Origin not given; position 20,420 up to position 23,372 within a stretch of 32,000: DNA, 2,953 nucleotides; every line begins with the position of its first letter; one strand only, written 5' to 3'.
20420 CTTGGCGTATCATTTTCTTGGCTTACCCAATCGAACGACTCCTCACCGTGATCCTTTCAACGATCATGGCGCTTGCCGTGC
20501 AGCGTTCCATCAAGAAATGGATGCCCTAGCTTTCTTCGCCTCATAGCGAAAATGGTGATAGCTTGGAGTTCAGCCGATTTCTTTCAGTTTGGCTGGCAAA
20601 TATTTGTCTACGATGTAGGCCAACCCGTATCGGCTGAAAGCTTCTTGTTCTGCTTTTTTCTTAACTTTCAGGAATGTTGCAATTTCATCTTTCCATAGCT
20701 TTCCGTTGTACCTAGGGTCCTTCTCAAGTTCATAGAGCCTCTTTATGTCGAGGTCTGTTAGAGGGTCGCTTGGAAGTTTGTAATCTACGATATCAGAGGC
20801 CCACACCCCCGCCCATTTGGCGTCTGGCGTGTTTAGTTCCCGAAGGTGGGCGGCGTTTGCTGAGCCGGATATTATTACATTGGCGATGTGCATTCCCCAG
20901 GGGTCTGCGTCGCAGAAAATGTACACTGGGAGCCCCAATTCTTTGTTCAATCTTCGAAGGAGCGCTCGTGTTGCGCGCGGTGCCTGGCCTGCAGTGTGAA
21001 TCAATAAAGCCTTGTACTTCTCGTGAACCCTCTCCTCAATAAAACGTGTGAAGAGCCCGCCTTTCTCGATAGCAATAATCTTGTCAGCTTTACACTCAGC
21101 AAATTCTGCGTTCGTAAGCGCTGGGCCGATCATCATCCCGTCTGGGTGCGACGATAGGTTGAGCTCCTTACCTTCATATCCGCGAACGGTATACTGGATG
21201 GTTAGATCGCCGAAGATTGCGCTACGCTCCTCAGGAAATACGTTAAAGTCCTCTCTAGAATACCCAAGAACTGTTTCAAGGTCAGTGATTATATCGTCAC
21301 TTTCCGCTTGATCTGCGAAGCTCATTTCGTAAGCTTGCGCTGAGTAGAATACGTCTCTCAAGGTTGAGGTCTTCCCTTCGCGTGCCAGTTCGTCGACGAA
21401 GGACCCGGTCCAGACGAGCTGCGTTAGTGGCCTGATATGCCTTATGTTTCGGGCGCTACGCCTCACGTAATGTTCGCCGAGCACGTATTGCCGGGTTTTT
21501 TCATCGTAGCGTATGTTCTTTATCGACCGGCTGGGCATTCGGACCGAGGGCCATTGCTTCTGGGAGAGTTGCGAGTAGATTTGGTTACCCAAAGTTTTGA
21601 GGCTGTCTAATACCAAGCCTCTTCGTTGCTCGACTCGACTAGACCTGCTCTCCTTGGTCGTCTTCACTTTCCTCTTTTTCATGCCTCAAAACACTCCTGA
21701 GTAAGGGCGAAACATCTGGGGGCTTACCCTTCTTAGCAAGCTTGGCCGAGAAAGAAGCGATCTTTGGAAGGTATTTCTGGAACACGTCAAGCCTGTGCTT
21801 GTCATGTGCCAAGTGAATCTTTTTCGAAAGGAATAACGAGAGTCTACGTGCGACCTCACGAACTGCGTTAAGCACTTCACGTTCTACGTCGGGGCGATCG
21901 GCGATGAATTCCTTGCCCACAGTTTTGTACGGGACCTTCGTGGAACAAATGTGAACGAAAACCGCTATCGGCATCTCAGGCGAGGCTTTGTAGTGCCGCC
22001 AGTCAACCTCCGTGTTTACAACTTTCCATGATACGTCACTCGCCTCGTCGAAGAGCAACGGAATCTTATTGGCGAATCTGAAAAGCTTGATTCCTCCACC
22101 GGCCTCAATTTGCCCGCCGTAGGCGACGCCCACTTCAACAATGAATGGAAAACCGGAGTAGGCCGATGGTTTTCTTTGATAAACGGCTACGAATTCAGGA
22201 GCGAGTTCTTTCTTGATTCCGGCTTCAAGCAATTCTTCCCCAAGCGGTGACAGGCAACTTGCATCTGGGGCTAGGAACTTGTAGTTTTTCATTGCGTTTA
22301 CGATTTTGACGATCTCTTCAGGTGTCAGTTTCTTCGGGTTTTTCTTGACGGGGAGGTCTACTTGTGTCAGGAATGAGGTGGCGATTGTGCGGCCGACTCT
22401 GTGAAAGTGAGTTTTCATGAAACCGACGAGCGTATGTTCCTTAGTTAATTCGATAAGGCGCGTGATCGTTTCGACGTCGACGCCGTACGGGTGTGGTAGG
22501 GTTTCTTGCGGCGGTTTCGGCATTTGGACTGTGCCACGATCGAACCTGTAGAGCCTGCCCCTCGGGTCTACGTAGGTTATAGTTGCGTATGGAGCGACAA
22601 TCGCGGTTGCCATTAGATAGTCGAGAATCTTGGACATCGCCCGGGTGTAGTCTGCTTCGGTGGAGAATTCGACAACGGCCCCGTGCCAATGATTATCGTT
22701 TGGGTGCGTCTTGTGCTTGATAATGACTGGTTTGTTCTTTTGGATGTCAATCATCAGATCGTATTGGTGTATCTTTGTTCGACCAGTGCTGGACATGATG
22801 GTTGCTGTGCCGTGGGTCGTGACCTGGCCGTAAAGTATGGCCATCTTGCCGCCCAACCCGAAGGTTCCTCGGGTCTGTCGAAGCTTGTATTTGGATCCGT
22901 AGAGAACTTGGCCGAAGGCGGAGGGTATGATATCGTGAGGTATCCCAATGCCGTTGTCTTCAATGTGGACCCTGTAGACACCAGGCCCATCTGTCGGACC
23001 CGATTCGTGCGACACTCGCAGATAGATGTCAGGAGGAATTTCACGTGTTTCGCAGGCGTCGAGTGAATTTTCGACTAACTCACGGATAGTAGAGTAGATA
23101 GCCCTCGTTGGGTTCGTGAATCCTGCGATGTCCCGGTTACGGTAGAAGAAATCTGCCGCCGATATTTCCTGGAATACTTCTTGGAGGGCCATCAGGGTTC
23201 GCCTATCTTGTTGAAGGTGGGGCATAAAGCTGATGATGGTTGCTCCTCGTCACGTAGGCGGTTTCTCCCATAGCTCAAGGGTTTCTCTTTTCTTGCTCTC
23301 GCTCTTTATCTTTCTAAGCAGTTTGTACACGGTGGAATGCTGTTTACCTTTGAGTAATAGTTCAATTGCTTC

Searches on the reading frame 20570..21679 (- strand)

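Call 67: search_protein_families(library=pfam, proteins=[window:20570-21679:-], max_evalue=0.0001)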
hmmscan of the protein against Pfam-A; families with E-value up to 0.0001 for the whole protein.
window:20570-21679:- (369 aa): 2 families
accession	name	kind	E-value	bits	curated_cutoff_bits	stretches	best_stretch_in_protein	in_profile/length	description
PF21180.3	TOP6A-Spo11_Toprim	-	9.1e-52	175.9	24.1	1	201-365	2-170/170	Topoisomerase 6 subunit A/Spo11, Toprim domain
PF04406.19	TP6A_N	-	3.1e-15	56.2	26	1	84-147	2-62/62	Type IIB DNA topoisomerase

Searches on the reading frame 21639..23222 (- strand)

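Call 67: search_protein_families(library=pfam, proteins=[window:21639-23222:-], max_evalue=0.0001)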
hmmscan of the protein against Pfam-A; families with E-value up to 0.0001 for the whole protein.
window:21639-23222:- (527 aa): 3 families
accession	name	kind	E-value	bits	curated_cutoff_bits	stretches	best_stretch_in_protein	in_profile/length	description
PF09239.17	Topo-VIb_trans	-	1.1e-58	198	24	1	319-475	1-157/159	Topoisomerase VI B subunit, transducer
PF02518.31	HATPase_c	-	6.7e-09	36.6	26.4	1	40-147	4-98/111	Histidine kinase-, DNA gyrase B-, and HSP90-like ATPase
PF13589.12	HATPase_c_3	-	5.5e-07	30.1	25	1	45-167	6-116/137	Histidine kinase-, DNA gyrase B-, and HSP90-like ATPase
